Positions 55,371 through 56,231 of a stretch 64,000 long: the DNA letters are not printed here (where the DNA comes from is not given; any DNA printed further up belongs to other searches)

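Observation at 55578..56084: Reaction-centre M subunit fused in frame to an OmpA-like peptidoglycan-binding domain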

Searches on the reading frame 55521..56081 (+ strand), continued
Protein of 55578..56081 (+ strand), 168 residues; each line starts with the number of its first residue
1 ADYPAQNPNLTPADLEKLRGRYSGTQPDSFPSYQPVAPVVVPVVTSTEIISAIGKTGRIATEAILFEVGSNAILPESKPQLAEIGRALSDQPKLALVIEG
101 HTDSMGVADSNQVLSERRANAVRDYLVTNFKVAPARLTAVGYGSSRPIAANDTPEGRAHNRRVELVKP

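Call 67: search_solved_structures(query=L012:5074-6426:+, max_evalue=1e-10, show_alignments=1)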
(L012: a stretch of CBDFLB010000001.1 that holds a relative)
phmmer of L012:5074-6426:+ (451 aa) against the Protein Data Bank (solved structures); distinct sequences matched with E-value up to 1e-10: 42.
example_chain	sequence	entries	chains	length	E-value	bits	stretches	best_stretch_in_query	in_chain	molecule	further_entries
7c9r_C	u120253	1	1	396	5.7e-82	279.2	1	11-322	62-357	Photosynthetic reaction center cytochrome c subunit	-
8wdu_C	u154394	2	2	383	6.3e-79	269.2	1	18-323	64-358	Photosynthetic reaction center cytochrome c subunit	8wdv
3wmm_C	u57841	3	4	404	3.3e-78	266.8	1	12-336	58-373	Photosynthetic reaction center C subunit | Photosynthetic reaction center cytochrome c subunit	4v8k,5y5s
9m8m_C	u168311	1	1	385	3.8e-78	266.6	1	9-314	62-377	Photosynthetic reaction center cytochrome c subunit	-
7vrj_C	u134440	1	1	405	2e-77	264.2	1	9-324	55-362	Photosynthetic reaction center cytochrome c subunit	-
1eys_C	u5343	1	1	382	1.2e-76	261.7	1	12-336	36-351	PHOTOSYNTHETIC REACTION CENTER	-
7c52_C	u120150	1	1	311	3.3e-76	260.2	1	12-295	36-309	Photosynthetic reaction center cytochrome c subunit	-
5b5m_C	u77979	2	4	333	4.2e-76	259.9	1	12-295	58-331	Photosynthetic reaction center cytochrome c subunit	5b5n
8zk2_C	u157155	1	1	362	2e-74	254.4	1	6-294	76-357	Photosynthetic reaction center cytochrome c subunit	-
7xxf_C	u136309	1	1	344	8.2e-72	245.8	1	7-297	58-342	Photosynthetic reaction center cytochrome c subunit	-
8z82_C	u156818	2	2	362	4.6e-65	223.5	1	21-294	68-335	Photosynthetic reaction center cytochrome c subunit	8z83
3t6d_C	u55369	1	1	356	3.4e-62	214.1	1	21-300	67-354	Photosynthetic reaction center cytochrome c subunit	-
1dxr_C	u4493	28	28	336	1.5e-61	211.9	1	18-300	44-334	PHOTOSYNTHETIC REACTION CENTER CYTOCHROME C SUBUNIT | PHOTOSYNTHETIC REACTION CENTER | Photosynthetic reaction center cytochrome C subunit precursor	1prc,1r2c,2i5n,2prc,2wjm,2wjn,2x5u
2jbl_C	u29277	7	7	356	1.9e-61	211.6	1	18-300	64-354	PHOTOSYNTHETIC REACTION CENTER CYTOCHROME C SUBUNIT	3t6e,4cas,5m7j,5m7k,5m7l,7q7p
6et5_C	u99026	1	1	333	5e-61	210.2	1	18-298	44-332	Photosynthetic reaction center cytochrome c subunit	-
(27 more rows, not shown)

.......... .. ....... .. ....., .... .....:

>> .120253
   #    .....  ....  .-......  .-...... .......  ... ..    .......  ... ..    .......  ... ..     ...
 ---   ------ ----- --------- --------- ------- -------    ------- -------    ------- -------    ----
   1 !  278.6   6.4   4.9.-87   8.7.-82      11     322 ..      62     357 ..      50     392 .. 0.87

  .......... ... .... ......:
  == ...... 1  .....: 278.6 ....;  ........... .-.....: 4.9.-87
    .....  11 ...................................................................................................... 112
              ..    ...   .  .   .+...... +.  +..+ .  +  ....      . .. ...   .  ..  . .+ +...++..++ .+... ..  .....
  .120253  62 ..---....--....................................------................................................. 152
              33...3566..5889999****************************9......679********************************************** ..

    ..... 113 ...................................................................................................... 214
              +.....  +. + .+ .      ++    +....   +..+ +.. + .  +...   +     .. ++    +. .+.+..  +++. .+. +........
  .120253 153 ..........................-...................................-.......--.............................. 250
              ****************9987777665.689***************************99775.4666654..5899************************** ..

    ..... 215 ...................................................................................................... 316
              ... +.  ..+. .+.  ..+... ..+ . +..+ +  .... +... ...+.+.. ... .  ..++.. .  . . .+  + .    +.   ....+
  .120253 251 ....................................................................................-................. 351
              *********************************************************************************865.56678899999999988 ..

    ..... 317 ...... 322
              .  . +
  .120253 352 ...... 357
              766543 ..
